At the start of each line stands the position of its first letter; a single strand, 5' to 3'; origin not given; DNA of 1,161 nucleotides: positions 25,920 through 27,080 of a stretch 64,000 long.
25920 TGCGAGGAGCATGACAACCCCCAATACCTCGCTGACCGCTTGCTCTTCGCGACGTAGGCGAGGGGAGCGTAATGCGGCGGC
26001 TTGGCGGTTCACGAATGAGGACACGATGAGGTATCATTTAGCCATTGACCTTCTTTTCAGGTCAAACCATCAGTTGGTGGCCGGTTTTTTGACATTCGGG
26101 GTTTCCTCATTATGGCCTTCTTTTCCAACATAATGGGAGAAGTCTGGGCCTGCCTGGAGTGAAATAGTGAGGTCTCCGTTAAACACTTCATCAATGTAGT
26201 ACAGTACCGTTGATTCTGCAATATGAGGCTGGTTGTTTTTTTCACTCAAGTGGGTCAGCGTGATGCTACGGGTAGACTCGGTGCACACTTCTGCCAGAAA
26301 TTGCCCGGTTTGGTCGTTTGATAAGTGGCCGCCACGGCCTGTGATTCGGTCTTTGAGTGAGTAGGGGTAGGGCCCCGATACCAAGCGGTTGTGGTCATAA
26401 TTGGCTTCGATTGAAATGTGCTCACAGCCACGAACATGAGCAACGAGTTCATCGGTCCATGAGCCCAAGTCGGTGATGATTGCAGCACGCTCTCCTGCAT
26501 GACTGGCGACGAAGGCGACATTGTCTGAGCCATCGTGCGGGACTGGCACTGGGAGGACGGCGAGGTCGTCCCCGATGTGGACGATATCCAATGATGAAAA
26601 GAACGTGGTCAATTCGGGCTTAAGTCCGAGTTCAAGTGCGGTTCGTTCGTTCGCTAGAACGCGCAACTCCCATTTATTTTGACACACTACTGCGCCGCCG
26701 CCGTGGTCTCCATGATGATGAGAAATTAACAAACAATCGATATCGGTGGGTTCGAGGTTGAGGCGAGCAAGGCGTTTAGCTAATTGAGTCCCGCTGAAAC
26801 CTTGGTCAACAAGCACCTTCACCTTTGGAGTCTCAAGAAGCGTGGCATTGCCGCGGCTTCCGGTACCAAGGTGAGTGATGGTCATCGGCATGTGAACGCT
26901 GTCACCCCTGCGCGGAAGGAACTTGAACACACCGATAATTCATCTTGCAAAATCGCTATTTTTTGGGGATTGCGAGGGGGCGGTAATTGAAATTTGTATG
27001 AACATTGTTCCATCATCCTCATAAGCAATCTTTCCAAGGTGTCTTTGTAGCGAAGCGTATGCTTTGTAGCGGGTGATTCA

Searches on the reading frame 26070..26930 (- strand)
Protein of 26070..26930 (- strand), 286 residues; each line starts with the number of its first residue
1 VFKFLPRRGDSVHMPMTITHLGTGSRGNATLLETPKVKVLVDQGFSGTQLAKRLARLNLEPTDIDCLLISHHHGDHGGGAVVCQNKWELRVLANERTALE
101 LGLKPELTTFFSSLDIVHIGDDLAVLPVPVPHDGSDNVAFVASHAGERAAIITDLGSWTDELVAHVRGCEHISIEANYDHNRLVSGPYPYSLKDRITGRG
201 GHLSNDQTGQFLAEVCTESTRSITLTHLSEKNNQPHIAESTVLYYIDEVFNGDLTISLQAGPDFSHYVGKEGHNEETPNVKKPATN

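Call 4: search_protein_families(library=pfam, proteins=[window:26070-26930:-], max_evalue=1)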
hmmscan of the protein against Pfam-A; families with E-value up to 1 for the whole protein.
window:26070-26930:- (286 aa): 5 families
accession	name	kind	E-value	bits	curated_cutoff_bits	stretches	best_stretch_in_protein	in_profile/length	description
PF12706.13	Lactamase_B_2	-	8.5e-13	48.8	27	1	39-219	3-194/200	Beta-lactamase superfamily domain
PF00753.33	Lactamase_B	-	1.7e-11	44.9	22.7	1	23-114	2-94/196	Metallo-beta-lactamase superfamily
PF13483.12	Lactamase_B_3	-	0.0064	16.9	24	1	28-84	8-57/160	Beta-lactamase superfamily domain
PF16661.11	Lactamase_B_6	-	0.012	15.4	27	1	31-85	1-58/193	Metallo-beta-lactamase superfamily domain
PF23023.1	Anti-Pycsar_Apyc1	-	0.054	13.4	50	1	27-80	20-70/250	Anti-Pycsar protein Apyc1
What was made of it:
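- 26070..26930 (-): MBL-fold metallo-hydrolase directly upstream on the same strand. The probable true start is ATG 26891, giving 273 aa as in public gene calls. No signal peptide or TM segment. Pfam Lactamase_B_2 8.5e-13: call 4.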

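Call 16: search_protein_families(library=ncbifam, proteins=[window:26070-26930:-], max_evalue=1)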
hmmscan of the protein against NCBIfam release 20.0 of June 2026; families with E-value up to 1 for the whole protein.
window:26070-26930:- (286 aa): 46 families (the best 25 are shown)
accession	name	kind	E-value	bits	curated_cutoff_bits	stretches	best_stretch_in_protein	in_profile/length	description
NF033105.1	bla_subclass_B3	equivalog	1.9e-07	30.6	240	1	29-99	25-97/257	subclass B3 metallo-beta-lactamase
NF000456.2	blaMSI-1_fam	exception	3.7e-06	26.4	550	1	25-94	45-117/289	MSI-1 family subclass B3 metallo-beta-lactamase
NF001911.0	PRK00685.1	equivalog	5.4e-06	26.1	144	1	28-98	9-75/228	metal-dependent hydrolase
TIGR02651.1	RNase_Z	equivalog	6.5e-06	25.4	292.95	1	28-79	19-67/302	ribonuclease Z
NF012229.1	bla_class_B_core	domain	1.7e-05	25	100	1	30-99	18-86/139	metallo-beta-lactamase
NF045584.1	cas14_MBL_CASP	equivalog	2.2e-05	23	800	1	26-78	13-65/612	type VII CRISPR-associated protein Cas14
NF000438.2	blaPOM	exception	3.8e-05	23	610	1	19-131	50-155/286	POM family subclass B3 metallo-beta-lactamase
NF000801.0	PRK00055.1-3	equivalog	3.9e-05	22.9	252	1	28-79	21-69/307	ribonuclease Z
TIGR03413.1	GSH_gloB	equivalog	5.6e-05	22.6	200.8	1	37-143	21-117/248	hydroxyacylglutathione hydrolase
NF033106.1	blaL1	exception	0.00027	20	560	1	28-102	60-136/290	L1 family subclass B3 metallo-beta-lactamase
NF000287.1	SMB1_fam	exception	0.00039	19.9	400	1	20-114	37-135/280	SMB-1 family subclass B3 metallo-beta-lactamase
NF047919.1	lactonase_YtnP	equivalog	0.00051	19.3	425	1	48-85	84-121/274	YtnP family quorum-quenching lactonase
NF000805.0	PRK00055.2-3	equivalog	0.00088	18.6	416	1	29-79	24-71/307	ribonuclease Z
NF041809.1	Avs1a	equivalog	0.00093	18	420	1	25-81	5-64/387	AVAST type 1 anti-phage system MBL fold metallo-hydrolase Avs1a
TIGR03675.1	arCOG00543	equivalog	0.00095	17.5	580.2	1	17-78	176-243/631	beta-CASP ribonuclease aCPSF1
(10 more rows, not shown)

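Call 63: search_protein_families(library=padloc, proteins=[window:26070-26930:-], max_evalue=0.01)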
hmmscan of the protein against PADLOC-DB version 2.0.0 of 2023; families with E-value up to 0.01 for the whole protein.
window:26070-26930:- (286 aa): 2 families
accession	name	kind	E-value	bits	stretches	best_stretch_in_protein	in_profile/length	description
PDLC03805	RTasMBL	-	6.1e-05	20.4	1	18-79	3-63/322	DRT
PDLC03854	LmuA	-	0.00046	17.4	1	33-81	19-74/345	-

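Call 65: search_solved_structures(query=window:26070-26930:-, max_evalue=0.001)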
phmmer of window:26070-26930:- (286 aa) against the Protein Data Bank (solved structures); distinct sequences matched with E-value up to 0.001: 9.
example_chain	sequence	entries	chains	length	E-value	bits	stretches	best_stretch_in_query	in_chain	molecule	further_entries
3vpe_A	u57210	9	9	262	0.00011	25.3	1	19-114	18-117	Metallo-beta-lactamase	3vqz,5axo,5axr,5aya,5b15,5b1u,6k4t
8hxe_A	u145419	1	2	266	0.00023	24.2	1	28-102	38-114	Metallo-beta-lactamase L1 type 3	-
8hxi_A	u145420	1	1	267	0.00023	24.2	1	28-102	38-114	Metallo-beta-lactamase L1 type 3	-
1sml_A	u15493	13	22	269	0.00023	24.2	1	28-102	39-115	PROTEIN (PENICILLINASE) | Metallo-beta-lactamase L1 | Metallo-beta-lactamase L1 type 3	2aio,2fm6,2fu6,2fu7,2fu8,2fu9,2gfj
8hxi_B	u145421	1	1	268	0.00023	24.2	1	28-102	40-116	Metallo-beta-lactamase L1 type 3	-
5evb_A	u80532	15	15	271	0.00024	24.2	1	28-102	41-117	Metallo-beta-lactamase L1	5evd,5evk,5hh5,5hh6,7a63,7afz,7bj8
6e0s_A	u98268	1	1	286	0.00034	23.7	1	24-94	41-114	MEM-A1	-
6n36_A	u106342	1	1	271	0.00042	23.4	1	19-99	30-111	Beta-lactamase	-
6dr8_A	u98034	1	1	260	0.0005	23.1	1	20-101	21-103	Beta-lactamase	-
